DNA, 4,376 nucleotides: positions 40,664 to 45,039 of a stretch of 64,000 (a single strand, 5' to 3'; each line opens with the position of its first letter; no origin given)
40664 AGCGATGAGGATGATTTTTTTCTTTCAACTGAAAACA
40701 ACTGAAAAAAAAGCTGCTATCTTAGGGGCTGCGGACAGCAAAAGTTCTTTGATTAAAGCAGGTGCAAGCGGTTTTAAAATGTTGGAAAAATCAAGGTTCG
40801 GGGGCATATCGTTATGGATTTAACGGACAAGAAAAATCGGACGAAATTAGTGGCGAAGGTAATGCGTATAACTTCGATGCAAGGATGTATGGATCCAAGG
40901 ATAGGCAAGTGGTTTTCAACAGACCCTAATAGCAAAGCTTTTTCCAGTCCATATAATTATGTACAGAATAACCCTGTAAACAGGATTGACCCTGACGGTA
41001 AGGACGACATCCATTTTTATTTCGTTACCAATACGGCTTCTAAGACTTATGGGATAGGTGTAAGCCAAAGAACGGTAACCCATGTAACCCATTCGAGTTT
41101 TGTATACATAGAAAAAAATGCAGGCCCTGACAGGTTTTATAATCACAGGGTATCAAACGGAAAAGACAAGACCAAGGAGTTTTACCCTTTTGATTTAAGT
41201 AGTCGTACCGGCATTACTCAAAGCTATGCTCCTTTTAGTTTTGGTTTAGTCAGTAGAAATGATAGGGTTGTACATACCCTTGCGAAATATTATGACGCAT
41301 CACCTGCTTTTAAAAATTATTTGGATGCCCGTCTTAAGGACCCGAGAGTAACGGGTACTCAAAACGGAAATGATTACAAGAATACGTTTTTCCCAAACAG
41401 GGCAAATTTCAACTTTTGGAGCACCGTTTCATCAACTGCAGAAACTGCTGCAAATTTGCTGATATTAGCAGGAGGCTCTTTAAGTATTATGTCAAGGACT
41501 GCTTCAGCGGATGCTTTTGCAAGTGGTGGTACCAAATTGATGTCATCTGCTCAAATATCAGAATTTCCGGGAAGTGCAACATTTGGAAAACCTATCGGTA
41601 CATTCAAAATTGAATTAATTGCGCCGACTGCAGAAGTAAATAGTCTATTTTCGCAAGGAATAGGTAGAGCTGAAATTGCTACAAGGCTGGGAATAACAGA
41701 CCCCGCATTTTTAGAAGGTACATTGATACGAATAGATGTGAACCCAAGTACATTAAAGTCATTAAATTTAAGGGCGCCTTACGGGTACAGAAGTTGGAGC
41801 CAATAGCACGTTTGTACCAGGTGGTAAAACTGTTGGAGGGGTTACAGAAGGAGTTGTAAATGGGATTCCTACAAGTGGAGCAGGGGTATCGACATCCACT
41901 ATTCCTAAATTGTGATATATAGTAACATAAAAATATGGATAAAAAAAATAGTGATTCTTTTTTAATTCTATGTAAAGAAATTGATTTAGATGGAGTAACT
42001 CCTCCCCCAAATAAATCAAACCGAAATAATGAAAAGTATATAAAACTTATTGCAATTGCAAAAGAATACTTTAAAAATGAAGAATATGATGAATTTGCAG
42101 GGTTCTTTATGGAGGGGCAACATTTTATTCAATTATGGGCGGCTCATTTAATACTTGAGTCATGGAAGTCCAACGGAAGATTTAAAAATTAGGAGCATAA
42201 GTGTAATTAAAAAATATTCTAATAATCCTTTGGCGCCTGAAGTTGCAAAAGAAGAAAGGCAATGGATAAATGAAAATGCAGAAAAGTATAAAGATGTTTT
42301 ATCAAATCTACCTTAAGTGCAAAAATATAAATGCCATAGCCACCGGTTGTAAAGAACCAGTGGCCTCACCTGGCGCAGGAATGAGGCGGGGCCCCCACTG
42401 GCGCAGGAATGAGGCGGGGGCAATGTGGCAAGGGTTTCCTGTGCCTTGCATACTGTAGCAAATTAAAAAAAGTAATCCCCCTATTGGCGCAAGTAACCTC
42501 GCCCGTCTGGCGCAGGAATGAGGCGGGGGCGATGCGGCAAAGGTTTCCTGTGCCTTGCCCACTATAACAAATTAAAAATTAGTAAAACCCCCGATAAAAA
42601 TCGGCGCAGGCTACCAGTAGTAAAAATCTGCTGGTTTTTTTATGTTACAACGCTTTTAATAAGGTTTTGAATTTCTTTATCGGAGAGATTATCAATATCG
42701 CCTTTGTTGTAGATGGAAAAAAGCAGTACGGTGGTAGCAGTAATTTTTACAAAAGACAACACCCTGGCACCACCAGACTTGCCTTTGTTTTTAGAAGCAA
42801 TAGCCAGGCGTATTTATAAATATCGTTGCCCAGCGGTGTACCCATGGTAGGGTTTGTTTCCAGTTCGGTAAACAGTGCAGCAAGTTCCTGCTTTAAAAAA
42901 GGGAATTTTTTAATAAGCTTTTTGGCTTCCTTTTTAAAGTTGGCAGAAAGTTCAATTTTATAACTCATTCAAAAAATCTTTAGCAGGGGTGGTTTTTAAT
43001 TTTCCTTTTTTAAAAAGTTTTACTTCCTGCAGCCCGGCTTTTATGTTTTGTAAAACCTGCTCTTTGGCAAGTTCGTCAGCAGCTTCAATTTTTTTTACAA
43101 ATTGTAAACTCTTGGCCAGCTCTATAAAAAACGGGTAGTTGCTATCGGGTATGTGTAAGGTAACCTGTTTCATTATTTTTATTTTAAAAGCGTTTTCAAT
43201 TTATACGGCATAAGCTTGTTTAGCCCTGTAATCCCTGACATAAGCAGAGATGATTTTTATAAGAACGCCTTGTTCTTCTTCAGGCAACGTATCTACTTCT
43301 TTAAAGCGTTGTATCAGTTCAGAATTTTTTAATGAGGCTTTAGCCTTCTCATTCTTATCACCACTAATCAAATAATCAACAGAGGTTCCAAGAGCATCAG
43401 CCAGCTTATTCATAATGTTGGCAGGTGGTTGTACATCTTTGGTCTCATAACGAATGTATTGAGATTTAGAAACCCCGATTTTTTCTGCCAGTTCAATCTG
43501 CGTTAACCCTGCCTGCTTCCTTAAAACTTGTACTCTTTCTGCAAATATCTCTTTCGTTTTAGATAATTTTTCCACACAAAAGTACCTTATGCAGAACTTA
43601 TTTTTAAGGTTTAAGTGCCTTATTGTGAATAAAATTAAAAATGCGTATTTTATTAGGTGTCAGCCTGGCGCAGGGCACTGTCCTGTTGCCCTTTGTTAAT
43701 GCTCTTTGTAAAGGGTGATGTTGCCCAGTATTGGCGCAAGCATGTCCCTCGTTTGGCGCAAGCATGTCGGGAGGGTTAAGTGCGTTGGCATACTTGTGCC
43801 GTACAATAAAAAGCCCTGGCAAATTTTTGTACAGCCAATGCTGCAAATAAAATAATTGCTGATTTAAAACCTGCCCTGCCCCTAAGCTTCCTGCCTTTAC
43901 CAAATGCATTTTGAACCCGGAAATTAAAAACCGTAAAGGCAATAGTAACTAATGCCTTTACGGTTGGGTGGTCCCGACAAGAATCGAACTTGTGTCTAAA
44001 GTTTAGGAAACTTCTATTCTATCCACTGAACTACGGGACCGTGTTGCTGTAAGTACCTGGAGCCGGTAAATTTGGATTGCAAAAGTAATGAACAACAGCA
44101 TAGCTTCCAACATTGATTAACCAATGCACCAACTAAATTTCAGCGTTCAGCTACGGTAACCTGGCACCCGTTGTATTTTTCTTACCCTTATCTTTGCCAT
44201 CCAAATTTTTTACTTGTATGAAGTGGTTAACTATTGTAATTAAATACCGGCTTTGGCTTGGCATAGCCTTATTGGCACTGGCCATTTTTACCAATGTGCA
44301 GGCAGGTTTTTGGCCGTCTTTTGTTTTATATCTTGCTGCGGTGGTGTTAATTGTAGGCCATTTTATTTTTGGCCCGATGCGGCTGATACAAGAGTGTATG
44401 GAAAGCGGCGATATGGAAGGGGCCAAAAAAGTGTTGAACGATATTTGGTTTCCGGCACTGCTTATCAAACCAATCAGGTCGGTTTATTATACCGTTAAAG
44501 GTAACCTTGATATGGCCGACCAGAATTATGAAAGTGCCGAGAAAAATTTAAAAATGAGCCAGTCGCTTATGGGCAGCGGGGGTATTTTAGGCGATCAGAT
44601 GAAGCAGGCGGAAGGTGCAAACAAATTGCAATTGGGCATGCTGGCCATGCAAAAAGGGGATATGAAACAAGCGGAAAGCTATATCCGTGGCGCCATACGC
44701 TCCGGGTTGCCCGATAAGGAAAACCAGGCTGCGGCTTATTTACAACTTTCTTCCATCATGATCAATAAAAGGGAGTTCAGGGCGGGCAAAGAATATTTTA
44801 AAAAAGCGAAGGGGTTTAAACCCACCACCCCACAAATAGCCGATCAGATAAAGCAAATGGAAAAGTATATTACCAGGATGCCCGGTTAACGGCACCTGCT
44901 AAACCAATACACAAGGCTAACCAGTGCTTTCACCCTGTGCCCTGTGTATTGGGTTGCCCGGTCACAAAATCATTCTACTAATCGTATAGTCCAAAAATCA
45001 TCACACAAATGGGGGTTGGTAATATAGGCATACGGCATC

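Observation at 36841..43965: REP/RAYT-delimited cassette array of toxin modules: candidate HUH-transposase-driven toxin shuffling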

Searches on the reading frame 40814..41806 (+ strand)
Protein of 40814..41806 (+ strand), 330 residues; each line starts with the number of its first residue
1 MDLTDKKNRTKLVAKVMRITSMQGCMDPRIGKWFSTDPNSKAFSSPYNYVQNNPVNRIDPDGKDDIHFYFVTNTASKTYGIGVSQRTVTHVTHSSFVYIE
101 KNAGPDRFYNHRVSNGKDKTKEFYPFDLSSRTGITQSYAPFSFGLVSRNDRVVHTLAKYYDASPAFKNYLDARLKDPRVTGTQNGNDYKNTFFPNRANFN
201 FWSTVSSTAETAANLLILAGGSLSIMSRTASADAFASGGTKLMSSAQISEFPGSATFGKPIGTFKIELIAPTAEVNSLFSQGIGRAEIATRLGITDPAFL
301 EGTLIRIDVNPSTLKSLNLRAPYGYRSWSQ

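Call 6: search_protein_families(library=pfam, proteins=[window:40814-41806:+], max_evalue=0.01)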
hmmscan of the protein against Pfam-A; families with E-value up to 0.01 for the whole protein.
window:40814-41806:+ (330 aa): 0 families

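Call 21: search_protein_families(library=ncbifam, proteins=[window:40814-41806:+], max_evalue=0.01)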
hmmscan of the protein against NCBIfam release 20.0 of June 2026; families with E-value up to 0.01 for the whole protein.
window:40814-41806:+ (330 aa): 1 family
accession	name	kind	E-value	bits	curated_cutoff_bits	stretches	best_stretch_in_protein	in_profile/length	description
TIGR03696.1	Rhs_assc_core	domain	1.6e-08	34.9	32.5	1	27-62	39-75/76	RHS repeat-associated core domain-containing protein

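Call 55: find_encoding_contigs(protein=window:40814-41806:+, flank=8000, max_places=8)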
Protein window:40814-41806:+ (330 aa): no gene with exactly this product is on record in the collection.

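Call 84: search_protein_families(library=pfam, proteins=[window:40991-41806:+], max_evalue=0.05)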
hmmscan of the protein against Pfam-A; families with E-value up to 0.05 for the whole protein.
window:40991-41806:+ (271 aa): 0 families

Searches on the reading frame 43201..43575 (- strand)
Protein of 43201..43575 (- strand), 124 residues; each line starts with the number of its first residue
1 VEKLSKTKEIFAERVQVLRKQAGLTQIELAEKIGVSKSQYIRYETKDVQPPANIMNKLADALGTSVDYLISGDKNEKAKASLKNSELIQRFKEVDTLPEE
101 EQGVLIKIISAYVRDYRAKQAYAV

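Call 6: search_protein_families(library=pfam, proteins=[window:43201-43575:-], max_evalue=0.01)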
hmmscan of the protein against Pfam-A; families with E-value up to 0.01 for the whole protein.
window:43201-43575:- (124 aa): 8 families
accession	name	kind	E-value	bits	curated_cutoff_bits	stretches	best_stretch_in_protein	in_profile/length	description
PF01381.28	HTH_3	-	2.4e-15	56.7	23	1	18-69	4-55/55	Helix-turn-helix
PF13560.12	HTH_31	-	2.5e-11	44.2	27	1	11-67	2-59/64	Helix-turn-helix domain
PF12844.13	HTH_19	-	4.6e-10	39.7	30.2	1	13-72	2-61/64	Helix-turn-helix domain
PF13443.12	HTH_26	-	8e-05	23.3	22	1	15-67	2-55/63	Cro/C1-type HTH DNA-binding domain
PF07022.19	Phage_CI_repr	-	9.3e-05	23.1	22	1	25-75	14-63/65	Bacteriophage CI repressor helix-turn-helix domain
PF13412.12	HTH_24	-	0.00011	22.2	21.9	1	16-39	10-33/48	Winged helix-turn-helix DNA-binding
PF05269.17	Phage_CII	-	0.00014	22.5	21.3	1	1-51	1-50/91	Bacteriophage CII protein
PF15731.11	MqsA_antitoxin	-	0.00015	22.4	30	1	6-58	65-117/131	Antitoxin component of bacterial toxin-antitoxin system, MqsA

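Call 54: find_encoding_contigs(protein=window:43201-43575:-, flank=8000, max_places=8)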
Protein window:43201-43575:- (124 aa): no gene with exactly this product is on record in the collection.

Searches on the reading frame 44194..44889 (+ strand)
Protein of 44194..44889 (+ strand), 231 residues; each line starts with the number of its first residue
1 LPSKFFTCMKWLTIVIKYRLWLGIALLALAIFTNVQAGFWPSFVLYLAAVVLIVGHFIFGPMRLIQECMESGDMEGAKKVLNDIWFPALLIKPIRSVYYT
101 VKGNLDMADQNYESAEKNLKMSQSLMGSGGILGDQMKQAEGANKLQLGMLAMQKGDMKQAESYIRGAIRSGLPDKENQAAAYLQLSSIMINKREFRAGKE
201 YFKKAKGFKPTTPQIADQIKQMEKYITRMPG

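Call 6: search_protein_families(library=pfam, proteins=[window:44194-44889:+], max_evalue=0.01)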
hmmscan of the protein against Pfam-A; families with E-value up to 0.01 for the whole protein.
window:44194-44889:+ (231 aa): 5 families
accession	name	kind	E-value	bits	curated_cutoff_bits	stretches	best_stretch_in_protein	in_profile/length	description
PF13181.12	TPR_8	-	1.2e-07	31.8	25.7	0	145-169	5-29/34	Tetratricopeptide repeat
PF09976.15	TPR_21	-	0.00076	19.7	25.5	0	143-204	78-138/193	Tetratricopeptide repeat-like domain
PF07719.23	TPR_2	-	0.0017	18.7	27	0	146-168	6-28/34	Tetratricopeptide repeat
PF13424.12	TPR_12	-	0.0034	18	30.1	0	145-188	6-54/77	Tetratricopeptide repeat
PF14559.12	TPR_19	-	0.0096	16.7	25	0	151-215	1-61/68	Tetratricopeptide repeat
